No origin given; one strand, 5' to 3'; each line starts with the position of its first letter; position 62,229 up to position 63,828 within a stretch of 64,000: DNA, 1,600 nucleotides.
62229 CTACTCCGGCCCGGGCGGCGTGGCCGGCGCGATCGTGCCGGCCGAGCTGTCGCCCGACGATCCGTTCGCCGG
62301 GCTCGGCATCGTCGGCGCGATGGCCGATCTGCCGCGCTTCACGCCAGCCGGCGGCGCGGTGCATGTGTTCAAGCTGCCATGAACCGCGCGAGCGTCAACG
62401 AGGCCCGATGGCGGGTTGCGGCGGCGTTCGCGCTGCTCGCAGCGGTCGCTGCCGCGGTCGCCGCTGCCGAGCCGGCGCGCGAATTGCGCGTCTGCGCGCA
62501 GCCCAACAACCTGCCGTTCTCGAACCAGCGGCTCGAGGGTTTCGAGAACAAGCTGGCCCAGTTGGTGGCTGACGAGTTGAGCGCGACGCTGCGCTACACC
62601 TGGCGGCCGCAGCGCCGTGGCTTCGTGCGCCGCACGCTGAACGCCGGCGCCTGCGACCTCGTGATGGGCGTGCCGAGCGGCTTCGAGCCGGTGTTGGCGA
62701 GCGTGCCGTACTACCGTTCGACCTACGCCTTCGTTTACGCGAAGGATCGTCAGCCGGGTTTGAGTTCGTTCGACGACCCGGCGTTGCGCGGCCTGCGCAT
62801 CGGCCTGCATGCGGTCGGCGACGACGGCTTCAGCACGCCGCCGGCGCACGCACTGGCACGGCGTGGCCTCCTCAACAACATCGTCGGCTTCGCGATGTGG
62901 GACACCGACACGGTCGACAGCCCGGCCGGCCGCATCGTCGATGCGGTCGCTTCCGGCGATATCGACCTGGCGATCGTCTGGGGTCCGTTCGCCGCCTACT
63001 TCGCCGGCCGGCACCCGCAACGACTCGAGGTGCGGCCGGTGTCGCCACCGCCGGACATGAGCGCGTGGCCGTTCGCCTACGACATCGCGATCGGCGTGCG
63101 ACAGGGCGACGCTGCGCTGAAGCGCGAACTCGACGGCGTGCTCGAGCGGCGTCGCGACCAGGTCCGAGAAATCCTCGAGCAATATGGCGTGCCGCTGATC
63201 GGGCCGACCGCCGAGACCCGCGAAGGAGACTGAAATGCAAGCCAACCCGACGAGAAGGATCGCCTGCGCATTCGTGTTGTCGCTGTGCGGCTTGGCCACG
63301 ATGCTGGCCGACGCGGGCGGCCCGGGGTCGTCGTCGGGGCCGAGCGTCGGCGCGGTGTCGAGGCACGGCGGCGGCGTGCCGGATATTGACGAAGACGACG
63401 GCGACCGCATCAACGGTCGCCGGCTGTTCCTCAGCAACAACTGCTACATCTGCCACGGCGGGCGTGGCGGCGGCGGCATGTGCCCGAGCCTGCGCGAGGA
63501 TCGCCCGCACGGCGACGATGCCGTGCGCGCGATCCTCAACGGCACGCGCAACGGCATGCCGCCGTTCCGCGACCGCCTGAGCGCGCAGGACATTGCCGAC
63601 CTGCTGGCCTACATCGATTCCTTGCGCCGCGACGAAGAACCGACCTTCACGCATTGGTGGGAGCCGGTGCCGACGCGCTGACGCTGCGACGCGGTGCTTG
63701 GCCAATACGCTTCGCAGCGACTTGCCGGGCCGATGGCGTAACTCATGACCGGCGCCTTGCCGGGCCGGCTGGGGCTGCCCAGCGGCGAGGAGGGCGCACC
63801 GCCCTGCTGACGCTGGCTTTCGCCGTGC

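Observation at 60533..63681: Sigma54-type operon for a divergent lanthanide-signature PQQ dehydrogenase with J and cytochrome c partners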

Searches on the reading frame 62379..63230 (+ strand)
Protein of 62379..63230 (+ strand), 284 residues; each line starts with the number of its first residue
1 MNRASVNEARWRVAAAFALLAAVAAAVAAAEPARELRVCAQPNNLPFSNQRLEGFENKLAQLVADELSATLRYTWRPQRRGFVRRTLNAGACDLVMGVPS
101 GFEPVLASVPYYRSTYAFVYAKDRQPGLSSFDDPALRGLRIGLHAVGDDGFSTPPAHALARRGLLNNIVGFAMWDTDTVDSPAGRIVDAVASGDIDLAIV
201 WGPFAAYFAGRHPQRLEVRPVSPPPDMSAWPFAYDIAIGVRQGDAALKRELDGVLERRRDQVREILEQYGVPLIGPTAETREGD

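Call 6: search_protein_families(library=pfam, proteins=[window:62379-63230:+])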
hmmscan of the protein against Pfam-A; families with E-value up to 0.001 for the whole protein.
window:62379-63230:+ (284 aa): 2 families
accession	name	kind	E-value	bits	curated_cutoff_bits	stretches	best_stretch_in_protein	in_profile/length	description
PF00497.25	SBP_bac_3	-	7.6e-07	29.4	26.4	1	36-269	1-129/132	Bacterial extracellular solute-binding proteins, family 3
PF13531.11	SBP_bac_11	-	0.00019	21.7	25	1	108-270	73-225/227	Bacterial extracellular solute-binding protein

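Call 7: search_protein_families(library=ncbifam, proteins=[window:62379-63230:+])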
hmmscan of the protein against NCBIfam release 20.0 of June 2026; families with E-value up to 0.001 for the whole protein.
window:62379-63230:+ (284 aa): 3 families
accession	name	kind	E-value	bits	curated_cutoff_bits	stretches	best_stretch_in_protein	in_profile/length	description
TIGR03871.1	ABC_peri_MoxJ_2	subfamily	1.4e-86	289.9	212.15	1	35-274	1-232/232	quinoprotein dehydrogenase-associated putative ABC transporter substrate-binding protein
TIGR03870.1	ABC_MoxJ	equivalog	4.9e-39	134.3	258.1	1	35-273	1-245/246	methanol oxidation system protein MoxJ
TIGR01096.1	3A0103s03R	subfamily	1.4e-06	28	256.35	0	14-124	5-120/250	lysine/arginine/ornithine ABC transporter substrate-binding protein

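Call 66: search_solved_structures(query=window:62379-63230:+, max_evalue=0.001)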
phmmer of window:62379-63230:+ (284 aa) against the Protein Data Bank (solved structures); distinct sequences matched with E-value up to 0.001: 3.
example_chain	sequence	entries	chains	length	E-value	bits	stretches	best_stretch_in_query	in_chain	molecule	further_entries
6onp_A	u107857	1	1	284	9e-45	156.6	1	33-275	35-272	periplasmic binding protein XoxJ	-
5sv6_A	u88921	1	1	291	1.6e-30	109.8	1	17-274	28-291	Extracellular solute-binding protein, family 3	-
9ism_B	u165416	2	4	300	2.5e-28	102.7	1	21-274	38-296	Methanol oxidation protein MxaJ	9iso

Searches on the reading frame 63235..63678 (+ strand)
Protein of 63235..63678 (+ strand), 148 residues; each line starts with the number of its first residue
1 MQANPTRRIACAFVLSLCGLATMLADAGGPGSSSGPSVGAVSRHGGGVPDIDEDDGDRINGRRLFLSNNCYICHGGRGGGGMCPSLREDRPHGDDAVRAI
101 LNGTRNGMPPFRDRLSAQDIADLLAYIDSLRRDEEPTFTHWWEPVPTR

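Call 6: search_protein_families(library=pfam, proteins=[window:63235-63678:+])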
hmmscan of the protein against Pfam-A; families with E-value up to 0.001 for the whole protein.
window:63235-63678:+ (148 aa): 2 families
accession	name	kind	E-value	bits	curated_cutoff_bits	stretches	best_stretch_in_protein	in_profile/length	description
PF13442.11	Cytochrome_CBB3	-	9e-13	48.8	27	1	60-127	5-68/68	Cytochrome C oxidase, cbb3-type, subunit III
PF00034.26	Cytochrom_C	-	1.6e-08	36.2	21.3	0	104-130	64-89/90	Cytochrome c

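Call 7: search_protein_families(library=ncbifam, proteins=[window:63235-63678:+])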
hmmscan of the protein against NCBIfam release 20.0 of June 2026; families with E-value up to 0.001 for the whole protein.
window:63235-63678:+ (148 aa): 8 families
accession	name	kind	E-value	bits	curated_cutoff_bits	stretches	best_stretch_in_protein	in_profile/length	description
NF011054.0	PRK14486.1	equivalog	3.8e-07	29.9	447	1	60-133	217-293/294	putative bifunctional cbb3-type cytochrome c oxidase subunit II/cytochrome c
NF050122.1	bc1_QcrC_actin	exception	2.5e-06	27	200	1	51-136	129-217/253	cytochrome bc1 complex diheme cytochrome c subunit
NF052248.1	SorU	equivalog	2.6e-06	27.6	100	1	61-127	1-72/72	SorU family sulfite dehydrogenase c-type cytochrome subunit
NF045773.1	cytochro_C550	exception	8.7e-06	25.7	125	1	65-123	55-115/118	cytochrome c550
NF045930.1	Cytc6PetJCyano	equivalog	9.6e-06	25.5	135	1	57-127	27-102/110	cytochrome c6 PetJ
TIGR00782.1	ccoP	equivalog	1.7e-05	24.3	179.95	1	58-131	203-282/285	cytochrome-c oxidase, cbb3-type subunit III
TIGR03872.1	cytochrome_MoxG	equivalog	0.00039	20.6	147.8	1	60-135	46-126/133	cytochrome c(L), periplasmic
TIGR04494.1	c550_PedF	equivalog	0.00081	19.3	122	0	67-131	59-131/133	cytochrome c-550 PedF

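Call 65: search_solved_structures(query=window:63235-63678:+, max_evalue=0.01, show_alignments=2)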
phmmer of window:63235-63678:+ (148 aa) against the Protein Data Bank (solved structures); distinct sequences matched with E-value up to 0.01: 26.
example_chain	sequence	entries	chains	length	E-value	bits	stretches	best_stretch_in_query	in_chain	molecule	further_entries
3mk7_C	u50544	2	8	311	1.8e-07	34.4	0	50-127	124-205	Cytochrome c oxidase, cbb3-type, subunit P | Cbb3-type cytochrome c oxidase subunit CcoP1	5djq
7q21_C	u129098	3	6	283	1.6e-05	28.1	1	19-136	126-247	Cytochrome bc1 complex cytochrome c subunit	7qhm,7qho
4gyd_A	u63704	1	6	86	3.8e-05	26.9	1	57-127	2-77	Cytochrome c6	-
6tr1_E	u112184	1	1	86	4.8e-05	26.6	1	57-127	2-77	Cytochrome c6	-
1c6s_A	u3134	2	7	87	4.9e-05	26.5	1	57-127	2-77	CYTOCHROME C6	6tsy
9krc_A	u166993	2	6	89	5.2e-05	26.5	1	57-127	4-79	Cytochrome c6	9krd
9krr_A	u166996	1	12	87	0.00012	25.3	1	57-127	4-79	Cytochrome c6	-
6tr1_A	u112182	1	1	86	0.00014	25.1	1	57-127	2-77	Cytochrome c6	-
7y7a_G7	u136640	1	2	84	0.00016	24.8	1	60-127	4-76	Cytochrome c6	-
7y5e_GN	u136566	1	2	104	0.00018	24.7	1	58-127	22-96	Cytochrome c6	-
4h0j_A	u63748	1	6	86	0.00025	24.2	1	57-127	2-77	Cytochrome c6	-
1gdv_A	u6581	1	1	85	0.00031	23.9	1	57-129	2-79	CYTOCHROME C6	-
4h0k_A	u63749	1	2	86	0.00034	23.8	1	57-127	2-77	Cytochrome c6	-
6tp9_A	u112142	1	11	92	0.00069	22.8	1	55-123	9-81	Cytochrome c55X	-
6tr1_C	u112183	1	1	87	0.00072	22.7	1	57-127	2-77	Cytochrome c6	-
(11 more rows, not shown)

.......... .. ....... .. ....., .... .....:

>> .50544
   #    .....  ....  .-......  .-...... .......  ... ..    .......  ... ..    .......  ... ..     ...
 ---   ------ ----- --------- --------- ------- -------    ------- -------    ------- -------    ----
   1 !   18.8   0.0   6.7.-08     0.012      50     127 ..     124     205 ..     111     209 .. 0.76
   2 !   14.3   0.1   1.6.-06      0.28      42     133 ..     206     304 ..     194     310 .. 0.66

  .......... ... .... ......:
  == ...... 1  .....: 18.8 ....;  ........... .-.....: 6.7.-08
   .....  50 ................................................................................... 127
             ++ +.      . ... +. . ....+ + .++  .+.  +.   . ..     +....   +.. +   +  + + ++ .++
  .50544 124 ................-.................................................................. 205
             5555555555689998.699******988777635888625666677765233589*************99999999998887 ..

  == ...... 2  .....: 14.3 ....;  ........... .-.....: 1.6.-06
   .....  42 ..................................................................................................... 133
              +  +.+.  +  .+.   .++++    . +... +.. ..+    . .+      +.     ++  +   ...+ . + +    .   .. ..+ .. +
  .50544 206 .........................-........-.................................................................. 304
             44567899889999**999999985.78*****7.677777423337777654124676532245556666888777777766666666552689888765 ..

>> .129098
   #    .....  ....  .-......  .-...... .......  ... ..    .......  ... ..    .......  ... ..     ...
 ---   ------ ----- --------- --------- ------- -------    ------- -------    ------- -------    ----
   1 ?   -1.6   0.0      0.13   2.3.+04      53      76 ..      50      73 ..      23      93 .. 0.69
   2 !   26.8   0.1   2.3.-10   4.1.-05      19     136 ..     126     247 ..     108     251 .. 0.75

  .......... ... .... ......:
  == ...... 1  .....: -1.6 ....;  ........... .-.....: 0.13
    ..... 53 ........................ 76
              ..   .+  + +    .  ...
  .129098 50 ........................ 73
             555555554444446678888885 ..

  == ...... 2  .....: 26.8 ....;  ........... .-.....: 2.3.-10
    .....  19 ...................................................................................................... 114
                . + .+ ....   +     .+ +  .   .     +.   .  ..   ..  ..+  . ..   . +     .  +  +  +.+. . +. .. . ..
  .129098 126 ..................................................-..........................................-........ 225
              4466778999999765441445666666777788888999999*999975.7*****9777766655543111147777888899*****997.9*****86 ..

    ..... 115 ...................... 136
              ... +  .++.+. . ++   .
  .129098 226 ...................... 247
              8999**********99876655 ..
